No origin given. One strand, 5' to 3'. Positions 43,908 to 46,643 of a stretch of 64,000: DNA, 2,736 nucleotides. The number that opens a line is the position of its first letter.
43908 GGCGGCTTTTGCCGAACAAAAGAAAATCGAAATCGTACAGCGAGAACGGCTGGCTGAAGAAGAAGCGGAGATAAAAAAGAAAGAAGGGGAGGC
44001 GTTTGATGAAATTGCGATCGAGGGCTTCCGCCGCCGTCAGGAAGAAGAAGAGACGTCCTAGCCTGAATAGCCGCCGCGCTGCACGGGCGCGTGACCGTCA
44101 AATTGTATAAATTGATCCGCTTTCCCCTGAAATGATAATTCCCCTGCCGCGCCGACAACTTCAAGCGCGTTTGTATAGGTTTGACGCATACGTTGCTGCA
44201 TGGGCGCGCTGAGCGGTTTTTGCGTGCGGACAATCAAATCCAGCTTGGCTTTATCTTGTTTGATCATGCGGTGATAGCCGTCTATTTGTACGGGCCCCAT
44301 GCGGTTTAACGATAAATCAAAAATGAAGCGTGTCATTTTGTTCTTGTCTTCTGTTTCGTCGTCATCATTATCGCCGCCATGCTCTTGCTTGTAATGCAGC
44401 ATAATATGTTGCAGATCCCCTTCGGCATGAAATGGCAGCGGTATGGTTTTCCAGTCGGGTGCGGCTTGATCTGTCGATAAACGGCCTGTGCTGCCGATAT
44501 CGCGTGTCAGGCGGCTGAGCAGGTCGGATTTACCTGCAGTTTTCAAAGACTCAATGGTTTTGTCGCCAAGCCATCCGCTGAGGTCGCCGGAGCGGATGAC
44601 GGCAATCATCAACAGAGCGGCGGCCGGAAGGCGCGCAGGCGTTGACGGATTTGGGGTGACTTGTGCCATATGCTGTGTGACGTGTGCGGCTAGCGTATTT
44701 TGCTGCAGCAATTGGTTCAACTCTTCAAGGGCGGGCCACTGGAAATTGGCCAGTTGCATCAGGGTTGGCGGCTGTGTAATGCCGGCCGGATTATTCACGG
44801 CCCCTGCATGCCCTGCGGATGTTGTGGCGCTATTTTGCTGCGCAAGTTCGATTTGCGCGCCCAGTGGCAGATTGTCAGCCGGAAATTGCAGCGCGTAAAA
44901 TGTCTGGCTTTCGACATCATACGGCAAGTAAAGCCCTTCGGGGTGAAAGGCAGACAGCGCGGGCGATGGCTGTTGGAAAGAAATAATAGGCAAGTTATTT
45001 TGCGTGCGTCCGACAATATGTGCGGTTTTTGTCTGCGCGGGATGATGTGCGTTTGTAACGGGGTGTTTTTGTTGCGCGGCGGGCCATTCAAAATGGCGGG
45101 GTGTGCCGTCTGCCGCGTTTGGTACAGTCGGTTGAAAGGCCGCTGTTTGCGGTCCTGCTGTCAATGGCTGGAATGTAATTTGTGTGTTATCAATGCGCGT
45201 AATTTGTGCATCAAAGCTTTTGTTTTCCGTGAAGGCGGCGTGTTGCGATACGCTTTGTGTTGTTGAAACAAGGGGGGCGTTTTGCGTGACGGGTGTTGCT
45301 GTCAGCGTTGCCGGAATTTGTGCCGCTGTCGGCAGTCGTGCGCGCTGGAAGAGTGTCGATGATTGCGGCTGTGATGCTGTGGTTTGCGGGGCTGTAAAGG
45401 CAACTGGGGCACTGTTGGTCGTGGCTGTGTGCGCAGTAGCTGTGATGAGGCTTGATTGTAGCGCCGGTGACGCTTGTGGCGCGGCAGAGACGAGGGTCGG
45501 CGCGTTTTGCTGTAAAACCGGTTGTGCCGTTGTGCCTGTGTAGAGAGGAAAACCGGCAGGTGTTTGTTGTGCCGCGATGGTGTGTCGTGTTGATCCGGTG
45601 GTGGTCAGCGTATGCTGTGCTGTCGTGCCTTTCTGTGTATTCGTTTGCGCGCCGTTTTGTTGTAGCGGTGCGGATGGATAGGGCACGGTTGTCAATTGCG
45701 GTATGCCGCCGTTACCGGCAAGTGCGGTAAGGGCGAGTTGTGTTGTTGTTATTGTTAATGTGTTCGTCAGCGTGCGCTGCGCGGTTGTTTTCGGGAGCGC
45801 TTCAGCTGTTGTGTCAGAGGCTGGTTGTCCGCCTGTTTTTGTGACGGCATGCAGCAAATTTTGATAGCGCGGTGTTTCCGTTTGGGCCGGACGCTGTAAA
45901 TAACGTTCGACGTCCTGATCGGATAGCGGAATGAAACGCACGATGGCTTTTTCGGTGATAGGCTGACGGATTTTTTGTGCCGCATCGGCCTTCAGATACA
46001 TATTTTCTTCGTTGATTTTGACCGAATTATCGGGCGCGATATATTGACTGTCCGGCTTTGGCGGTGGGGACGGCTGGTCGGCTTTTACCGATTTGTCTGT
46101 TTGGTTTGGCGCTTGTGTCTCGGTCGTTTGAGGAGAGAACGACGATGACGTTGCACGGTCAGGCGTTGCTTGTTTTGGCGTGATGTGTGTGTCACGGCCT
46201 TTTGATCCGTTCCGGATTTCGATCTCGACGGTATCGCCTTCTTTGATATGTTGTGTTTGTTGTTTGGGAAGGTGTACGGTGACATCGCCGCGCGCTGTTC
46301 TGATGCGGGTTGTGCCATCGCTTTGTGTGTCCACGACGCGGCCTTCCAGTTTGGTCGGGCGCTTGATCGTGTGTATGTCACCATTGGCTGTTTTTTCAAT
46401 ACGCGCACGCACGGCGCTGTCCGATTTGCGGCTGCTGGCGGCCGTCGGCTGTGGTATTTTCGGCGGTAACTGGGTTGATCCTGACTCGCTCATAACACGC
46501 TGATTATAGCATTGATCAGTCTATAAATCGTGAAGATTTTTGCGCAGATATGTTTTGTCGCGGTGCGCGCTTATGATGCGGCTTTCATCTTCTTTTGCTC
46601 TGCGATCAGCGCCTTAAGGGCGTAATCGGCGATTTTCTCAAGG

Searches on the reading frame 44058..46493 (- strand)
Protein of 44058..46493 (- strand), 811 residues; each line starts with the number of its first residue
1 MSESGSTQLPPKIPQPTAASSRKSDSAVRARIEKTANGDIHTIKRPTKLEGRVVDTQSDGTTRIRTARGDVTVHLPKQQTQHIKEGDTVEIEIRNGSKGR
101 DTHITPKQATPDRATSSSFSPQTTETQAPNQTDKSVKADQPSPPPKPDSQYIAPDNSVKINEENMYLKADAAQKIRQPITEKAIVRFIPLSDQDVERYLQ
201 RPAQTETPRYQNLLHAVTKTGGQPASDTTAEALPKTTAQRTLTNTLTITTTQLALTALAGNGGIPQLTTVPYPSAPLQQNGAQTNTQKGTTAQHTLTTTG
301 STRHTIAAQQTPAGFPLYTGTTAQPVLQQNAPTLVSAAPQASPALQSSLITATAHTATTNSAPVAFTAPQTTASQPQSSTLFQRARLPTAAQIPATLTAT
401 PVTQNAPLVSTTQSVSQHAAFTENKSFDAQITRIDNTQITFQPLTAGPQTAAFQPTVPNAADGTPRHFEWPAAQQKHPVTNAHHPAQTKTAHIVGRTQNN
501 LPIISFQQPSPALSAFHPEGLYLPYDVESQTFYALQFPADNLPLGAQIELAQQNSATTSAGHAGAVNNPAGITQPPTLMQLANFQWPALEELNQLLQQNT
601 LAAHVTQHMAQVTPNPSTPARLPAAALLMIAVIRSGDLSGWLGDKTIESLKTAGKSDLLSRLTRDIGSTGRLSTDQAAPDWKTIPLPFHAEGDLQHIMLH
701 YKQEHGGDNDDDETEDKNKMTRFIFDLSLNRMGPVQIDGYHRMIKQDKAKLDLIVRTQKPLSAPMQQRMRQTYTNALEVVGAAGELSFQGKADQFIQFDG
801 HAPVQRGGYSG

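Call 35: search_protein_families(library=ncbifam, max_evalue=1, proteins=[window:44058-46493:-])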
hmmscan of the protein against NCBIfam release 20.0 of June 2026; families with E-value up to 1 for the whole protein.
window:44058-46493:- (811 aa): 2 families
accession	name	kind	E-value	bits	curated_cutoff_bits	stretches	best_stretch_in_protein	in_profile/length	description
NF040942.2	hypo_ExtJ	equivalog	0.092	13.2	52.5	1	70-98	37-65/77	selenite/tellurite reduction operon protein ExtJ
NF007062.0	PRK09507.1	subfamily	0.18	11.8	133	1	70-100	28-61/69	transcription antiterminator/RNA stability regulator CspE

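Call 36: search_protein_families(library=pfam, max_evalue=1, proteins=[window:44058-46493:-])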
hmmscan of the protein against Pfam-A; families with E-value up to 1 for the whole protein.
window:44058-46493:- (811 aa): 0 families
